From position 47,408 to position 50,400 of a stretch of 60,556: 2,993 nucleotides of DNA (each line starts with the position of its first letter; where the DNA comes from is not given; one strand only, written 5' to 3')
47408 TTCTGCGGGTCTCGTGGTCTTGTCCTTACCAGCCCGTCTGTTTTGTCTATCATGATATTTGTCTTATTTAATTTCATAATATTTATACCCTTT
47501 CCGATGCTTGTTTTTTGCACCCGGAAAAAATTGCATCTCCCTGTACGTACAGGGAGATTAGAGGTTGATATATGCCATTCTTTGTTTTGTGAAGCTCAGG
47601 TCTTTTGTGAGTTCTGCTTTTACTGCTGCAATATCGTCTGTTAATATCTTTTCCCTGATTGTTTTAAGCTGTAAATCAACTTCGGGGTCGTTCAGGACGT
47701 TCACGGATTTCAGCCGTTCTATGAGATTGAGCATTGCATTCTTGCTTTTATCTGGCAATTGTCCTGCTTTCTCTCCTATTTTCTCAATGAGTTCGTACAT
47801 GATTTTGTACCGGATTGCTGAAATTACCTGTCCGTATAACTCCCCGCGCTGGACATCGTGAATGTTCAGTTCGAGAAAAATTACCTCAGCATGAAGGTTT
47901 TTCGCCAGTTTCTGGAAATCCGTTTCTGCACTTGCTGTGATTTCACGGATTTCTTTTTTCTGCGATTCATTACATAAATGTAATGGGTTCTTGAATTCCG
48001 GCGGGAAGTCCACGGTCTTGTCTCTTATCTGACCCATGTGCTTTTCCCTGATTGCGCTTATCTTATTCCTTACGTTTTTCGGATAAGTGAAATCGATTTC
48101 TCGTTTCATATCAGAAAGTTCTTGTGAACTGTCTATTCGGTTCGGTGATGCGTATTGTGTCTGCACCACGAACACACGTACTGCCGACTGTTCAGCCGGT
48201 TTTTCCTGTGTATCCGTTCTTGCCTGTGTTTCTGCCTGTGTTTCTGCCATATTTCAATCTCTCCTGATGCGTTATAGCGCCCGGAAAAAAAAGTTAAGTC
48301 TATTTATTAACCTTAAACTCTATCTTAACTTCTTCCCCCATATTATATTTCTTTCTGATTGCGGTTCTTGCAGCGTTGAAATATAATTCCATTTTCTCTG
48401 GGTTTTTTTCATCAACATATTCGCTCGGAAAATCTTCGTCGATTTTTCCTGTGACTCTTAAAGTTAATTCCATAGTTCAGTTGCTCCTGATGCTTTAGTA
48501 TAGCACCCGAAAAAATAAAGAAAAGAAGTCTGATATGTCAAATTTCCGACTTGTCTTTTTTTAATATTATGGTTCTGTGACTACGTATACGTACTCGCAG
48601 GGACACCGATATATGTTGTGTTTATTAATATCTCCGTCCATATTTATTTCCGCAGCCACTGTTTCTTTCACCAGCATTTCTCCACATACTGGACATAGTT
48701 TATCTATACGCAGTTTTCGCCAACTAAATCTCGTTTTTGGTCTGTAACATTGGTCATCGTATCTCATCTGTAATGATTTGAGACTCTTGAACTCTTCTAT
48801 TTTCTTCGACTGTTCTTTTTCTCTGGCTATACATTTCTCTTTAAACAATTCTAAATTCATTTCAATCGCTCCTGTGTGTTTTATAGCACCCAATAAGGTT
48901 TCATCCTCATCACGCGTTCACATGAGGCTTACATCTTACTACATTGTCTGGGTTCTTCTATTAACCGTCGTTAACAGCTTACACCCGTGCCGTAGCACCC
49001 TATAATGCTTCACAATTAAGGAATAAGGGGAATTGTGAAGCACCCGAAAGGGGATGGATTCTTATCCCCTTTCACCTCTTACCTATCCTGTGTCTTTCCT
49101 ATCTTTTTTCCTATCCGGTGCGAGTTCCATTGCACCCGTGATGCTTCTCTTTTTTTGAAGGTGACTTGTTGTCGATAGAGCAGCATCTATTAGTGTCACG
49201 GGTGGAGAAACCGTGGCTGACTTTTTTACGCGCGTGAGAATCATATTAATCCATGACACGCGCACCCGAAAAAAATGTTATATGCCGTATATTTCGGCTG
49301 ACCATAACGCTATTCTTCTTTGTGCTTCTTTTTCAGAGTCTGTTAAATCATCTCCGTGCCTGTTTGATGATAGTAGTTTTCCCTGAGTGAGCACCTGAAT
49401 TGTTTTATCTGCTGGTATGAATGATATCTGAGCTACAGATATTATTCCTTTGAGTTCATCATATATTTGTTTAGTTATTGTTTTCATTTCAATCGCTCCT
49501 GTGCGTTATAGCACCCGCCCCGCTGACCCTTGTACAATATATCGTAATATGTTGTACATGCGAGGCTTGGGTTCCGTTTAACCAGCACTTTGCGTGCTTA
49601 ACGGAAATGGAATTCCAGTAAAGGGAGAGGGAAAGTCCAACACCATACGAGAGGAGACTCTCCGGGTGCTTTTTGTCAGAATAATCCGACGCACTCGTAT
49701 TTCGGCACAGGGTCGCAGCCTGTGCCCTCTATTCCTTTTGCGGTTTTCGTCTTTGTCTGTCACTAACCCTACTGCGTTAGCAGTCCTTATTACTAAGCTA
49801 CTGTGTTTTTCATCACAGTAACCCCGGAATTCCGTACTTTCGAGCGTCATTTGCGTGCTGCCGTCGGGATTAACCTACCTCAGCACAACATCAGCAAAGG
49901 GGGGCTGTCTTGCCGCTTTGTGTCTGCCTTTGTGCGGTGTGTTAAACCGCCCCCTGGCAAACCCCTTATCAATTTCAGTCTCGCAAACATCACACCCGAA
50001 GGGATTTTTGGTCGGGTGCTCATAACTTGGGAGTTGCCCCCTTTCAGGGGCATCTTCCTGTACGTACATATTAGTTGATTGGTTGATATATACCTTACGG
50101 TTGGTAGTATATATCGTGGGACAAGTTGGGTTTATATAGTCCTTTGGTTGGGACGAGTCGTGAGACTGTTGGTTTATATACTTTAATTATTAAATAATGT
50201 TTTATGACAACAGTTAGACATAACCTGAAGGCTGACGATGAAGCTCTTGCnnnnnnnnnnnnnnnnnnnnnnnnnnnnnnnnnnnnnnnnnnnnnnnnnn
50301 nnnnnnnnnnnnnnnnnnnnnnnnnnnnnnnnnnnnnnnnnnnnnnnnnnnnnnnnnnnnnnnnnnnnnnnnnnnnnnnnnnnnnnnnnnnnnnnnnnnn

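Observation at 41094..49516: Array of small genes each preceded by the same ~30-40 bp boundary motif (T-run + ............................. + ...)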

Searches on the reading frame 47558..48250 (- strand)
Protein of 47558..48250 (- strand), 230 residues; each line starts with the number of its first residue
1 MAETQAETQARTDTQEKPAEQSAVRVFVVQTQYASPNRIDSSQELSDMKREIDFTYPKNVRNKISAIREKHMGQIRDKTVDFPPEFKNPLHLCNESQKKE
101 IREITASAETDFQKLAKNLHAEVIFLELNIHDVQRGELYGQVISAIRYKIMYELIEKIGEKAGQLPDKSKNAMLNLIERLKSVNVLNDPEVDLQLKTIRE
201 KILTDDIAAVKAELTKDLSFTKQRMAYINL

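Call 12: search_protein_families(library=pfam, proteins=[window:47558-48250:-], max_evalue=0.1)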
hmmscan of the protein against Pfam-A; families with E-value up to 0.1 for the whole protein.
window:47558-48250:- (230 aa): 0 families

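Call 14: find_encoding_contigs(protein=window:47558-48250:-, flank=10000, max_places=10)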
Protein window:47558-48250:- (230 aa): 3 contigs read that carry it; 3 places shown.
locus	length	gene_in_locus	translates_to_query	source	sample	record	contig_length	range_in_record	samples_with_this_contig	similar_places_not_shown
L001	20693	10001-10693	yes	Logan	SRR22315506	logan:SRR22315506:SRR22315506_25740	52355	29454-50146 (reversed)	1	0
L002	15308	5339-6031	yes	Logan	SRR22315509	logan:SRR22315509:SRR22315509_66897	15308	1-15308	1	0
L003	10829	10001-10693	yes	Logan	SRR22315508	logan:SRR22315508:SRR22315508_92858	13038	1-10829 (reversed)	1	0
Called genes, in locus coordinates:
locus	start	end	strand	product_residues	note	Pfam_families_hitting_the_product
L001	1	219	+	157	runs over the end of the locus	PF09335:VTT_dom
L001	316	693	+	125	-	-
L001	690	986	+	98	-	-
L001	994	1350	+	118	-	PF09643:YopX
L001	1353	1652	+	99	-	-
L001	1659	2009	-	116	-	-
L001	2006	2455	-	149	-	-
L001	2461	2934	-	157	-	-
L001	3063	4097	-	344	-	PF25229:Salactin, PF06723:MreB_Mbl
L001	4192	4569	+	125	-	PF05854:MC1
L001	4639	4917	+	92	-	-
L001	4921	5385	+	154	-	-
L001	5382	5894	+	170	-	PF00657:Lipase_GDSL, PF13472:Lipase_GDSL_2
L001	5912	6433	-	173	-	PF00856:SET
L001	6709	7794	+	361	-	PF09511:RNA_lig_T4_1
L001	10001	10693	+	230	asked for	-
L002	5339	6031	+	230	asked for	-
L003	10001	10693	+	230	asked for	-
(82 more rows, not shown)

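Call 17: find_related_loci(query=window:47558-48250:-, collection=viral_contigs, flank=10000)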
Query window:47558-48250:- (230 aa) in viral_contigs; peptide patterns used: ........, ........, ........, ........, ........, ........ (x = any residue, [..] = any of these).
9 stretches matched a pattern, but none encodes a relative of the query by tblastn (E <= 1e-3).

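Call 46: find_homologous_proteins(query=window:47558-48250:-, max_evalue=0.00001)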
Query window:47558-48250:- (230 aa): 13 proteins with E <= 0.00001 among 513 candidates.
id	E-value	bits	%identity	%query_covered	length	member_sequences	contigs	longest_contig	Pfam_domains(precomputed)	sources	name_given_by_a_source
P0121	8.6e-142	488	100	100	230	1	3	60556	-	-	-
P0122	3.3e-115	401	85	95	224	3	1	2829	-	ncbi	-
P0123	2.0e-110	385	81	96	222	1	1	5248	-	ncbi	-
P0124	6.8e-101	354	75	96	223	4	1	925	-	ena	-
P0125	8.6e-100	351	77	90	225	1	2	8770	-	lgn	-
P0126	2.9e-92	326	71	94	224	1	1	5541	-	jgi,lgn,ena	-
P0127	2.6e-89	316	69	94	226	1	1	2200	-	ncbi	-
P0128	4.1e-89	316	67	95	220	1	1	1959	-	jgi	jgi:hypothetical protein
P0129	6.8e-89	315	66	94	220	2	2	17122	-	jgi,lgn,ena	-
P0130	2.5e-87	310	67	92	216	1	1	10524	-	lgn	-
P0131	7.4e-84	299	67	90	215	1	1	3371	-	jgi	jgi:hypothetical protein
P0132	8.0e-50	188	46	89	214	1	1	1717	-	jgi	jgi:hypothetical protein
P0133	1.1e-45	174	43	94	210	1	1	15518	-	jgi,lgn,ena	-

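Call 47: find_encoding_contigs(protein=P0125, flank=10000, max_places=1)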
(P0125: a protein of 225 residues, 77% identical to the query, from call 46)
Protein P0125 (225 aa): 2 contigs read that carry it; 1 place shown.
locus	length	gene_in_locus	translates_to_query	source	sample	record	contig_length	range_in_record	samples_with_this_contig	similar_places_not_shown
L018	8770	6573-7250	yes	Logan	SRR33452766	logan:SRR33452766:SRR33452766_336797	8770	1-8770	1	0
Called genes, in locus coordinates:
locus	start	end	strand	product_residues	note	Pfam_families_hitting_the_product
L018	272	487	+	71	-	-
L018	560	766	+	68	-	-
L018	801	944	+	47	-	-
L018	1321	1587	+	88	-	-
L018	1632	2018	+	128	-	-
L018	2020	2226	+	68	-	PF11211:DUF2997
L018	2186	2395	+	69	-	-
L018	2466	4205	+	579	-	-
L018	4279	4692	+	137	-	-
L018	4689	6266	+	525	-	PF00004:AAA, PF17862:AAA_lid_3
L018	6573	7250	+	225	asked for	-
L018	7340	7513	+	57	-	-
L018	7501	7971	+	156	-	PF19502:DUF6036 (weak), PF09970:DUF2204 (faint)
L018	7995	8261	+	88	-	-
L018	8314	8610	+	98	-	-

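Call 48: find_encoding_contigs(protein=P0130, flank=10000, max_places=1)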
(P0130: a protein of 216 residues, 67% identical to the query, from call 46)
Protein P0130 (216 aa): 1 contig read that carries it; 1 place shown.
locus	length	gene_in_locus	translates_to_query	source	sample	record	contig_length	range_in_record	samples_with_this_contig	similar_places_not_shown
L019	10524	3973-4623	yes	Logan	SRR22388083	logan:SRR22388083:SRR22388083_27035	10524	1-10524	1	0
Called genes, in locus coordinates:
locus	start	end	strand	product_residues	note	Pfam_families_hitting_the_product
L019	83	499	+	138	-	-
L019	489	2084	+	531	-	PF00004:AAA, PF17862:AAA_lid_3 (weak)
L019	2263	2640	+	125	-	-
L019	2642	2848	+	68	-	PF11211:DUF2997 (weak)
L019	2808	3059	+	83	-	-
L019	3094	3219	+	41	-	-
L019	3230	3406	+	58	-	-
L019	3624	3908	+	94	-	-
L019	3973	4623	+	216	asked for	-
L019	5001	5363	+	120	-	-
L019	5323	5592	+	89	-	-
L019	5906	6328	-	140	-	-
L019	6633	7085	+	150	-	-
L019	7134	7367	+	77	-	-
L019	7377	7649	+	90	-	-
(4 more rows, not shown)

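Call 49: find_encoding_contigs(protein=P0133, flank=10000, max_places=1)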
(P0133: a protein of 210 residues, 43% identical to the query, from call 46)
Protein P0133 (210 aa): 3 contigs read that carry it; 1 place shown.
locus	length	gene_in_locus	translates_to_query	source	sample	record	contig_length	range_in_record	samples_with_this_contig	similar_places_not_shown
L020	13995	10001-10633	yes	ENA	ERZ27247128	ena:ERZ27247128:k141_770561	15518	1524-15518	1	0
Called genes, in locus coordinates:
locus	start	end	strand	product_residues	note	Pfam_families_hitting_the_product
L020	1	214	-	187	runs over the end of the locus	-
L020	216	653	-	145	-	-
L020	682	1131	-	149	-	-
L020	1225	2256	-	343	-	PF25229:Salactin, PF06723:MreB_Mbl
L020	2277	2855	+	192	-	PF05854:MC1 (weak)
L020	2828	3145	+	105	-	-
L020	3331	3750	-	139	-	-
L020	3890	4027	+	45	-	-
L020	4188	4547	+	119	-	-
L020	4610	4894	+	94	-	-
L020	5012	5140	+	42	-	-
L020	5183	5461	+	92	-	-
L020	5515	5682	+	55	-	-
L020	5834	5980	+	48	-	-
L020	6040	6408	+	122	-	PF06868:DUF1257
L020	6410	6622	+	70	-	-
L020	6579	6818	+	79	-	-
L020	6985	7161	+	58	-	-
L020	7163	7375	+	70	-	-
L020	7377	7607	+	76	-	-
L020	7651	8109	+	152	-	-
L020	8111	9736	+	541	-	PF00004:AAA, PF17862:AAA_lid_3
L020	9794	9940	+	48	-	-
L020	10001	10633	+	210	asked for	-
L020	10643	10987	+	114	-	-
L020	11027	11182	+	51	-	-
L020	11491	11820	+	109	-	-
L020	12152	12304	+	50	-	-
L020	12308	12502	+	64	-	-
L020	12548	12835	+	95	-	-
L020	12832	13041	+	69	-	-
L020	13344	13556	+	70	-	-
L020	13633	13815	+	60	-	-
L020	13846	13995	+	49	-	?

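Call 50: find_encoding_contigs(protein=P0123, flank=10000, max_places=1)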
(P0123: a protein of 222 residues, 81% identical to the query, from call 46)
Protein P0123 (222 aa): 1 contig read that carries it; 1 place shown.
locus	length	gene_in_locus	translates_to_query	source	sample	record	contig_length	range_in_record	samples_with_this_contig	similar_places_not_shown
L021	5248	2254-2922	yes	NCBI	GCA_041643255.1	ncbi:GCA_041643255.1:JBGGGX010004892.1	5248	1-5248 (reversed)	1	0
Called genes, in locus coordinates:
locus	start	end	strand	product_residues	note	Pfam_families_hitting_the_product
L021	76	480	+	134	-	-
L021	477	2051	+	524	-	PF00004:AAA, PF17862:AAA_lid_3 (weak)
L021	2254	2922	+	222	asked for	-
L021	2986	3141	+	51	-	-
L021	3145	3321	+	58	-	-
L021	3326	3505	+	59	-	-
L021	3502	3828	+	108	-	-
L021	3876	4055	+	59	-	-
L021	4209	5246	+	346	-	?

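Call 77: search_protein_families(library=padloc, proteins=[window:47558-48250:-], max_evalue=0.01)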
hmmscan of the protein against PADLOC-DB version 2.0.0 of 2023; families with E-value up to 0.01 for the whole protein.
window:47558-48250:- (230 aa): 0 families

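Call 78: search_protein_families(library=ncbifam, proteins=[window:47558-48250:-], max_evalue=0.01)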
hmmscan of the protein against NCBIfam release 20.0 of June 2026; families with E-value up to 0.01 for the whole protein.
window:47558-48250:- (230 aa): 0 families

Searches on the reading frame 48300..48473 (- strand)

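Call 12: search_protein_families(library=pfam, proteins=[window:48300-48473:-], max_evalue=0.1)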
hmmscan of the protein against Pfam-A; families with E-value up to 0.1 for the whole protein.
window:48300-48473:- (57 aa): 1 family
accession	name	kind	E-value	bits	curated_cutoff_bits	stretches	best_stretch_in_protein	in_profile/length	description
PF11325.14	DUF3127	-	0.069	13.8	27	0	21-56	32-67/85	Domain of unknown function (DUF3127)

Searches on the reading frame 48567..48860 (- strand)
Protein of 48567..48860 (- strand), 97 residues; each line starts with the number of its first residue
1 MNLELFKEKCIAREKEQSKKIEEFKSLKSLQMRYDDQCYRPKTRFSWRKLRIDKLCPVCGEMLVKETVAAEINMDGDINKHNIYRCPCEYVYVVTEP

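Call 12: search_protein_families(library=pfam, proteins=[window:48567-48860:-], max_evalue=0.1)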
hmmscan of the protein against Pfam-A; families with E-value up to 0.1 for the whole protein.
window:48567-48860:- (97 aa): 2 families
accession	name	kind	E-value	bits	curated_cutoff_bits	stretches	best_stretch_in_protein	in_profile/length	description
PF20173.3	ZnF_RZ-type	-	0.0083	16.2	27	1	80-96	8-24/54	RZ type zinc finger domain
PF24292.1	DUF7479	-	0.077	13.5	27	0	56-70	33-47/60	Domain of unknown function (DUF7479)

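Call 77: search_protein_families(library=padloc, proteins=[window:48567-48860:-], max_evalue=0.01)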
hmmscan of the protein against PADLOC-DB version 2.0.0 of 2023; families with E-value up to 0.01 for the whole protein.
window:48567-48860:- (97 aa): 0 families

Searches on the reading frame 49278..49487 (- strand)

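Call 12: search_protein_families(library=pfam, proteins=[window:49278-49487:-], max_evalue=0.1)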
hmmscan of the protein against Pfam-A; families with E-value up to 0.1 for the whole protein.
window:49278-49487:- (69 aa): 1 family
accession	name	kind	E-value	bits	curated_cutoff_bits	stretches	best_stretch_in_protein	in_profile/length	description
PF23419.2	WD40_RFWD3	-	0.031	14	47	1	3-65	234-297/337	E3 ubiquitin-protein ligase RFWD3 WD40 domain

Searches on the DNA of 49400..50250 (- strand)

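Call 65: search_rna_families(source=window, start=49400, end=50250, threshold=evalue, max_evalue=1)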
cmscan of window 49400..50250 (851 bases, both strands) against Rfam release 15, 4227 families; matches with E-value up to 1: 1.
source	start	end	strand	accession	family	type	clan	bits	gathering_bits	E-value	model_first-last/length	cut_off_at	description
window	49980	50033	-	RF00031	SECIS_1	Cis-reg;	-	19.1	35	0.95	1-64/64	no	Selenocysteine insertion sequence 1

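Call 73: build_rna_model(alignment_id=A3, structure=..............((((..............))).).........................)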
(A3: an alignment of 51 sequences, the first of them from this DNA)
Model R1 built from alignment A3 (51 sequences, 62 columns); structure: as given.
model positions 46; base pairs 4; branch points 0; effective number of sequences 51; information 0.912 bits per position. Calibrated on 0.2 Mb of random sequence (short: E-values are rough).
structure used (alignment columns):
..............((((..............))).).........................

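Call 74: search_with_rna_model(model_id=R1, source=window, filters=off, max_evalue=10)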
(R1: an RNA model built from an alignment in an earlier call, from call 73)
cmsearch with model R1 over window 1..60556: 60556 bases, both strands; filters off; matches with E-value up to 10: 41.
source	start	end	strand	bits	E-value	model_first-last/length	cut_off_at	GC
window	46809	46854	-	57.9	2.4e-12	1-46/46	no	0.35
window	42131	42175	-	52.7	5.6e-11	1-46/46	no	0.4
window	48472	48520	-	50.5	2e-10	1-46/46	no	0.37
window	48249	48294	-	48.4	7.3e-10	1-46/46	no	0.39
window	45143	45189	-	46.1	2.8e-09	1-46/46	no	0.4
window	48857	48903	-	43.8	1.1e-08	1-46/46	no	0.38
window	49484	49528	-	43.2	1.7e-08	1-46/46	no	0.58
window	41379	41422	-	31.5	1.8e-05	1-46/46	no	0.34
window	41065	41112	-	27.9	0.00016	1-46/46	no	0.29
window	47486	47534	-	27.7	0.00018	1-46/46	no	0.37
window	41770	41813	-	20.7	0.012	1-46/46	no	0.48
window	52054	52089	-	17.2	0.097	1-46/46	no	0.33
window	49100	49149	-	13.2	1.1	1-46/46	no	0.48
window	51732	51781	+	12.4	1.7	1-46/46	no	0.48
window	37232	37265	-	12.1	2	1-46/46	no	0.38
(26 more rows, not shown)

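Call 82: search_dna_similar(query=window:49400-50110:-, collection=phages, mode=distant, max_evalue=0.001)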
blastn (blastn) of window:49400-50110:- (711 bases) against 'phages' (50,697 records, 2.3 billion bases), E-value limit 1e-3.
No match.
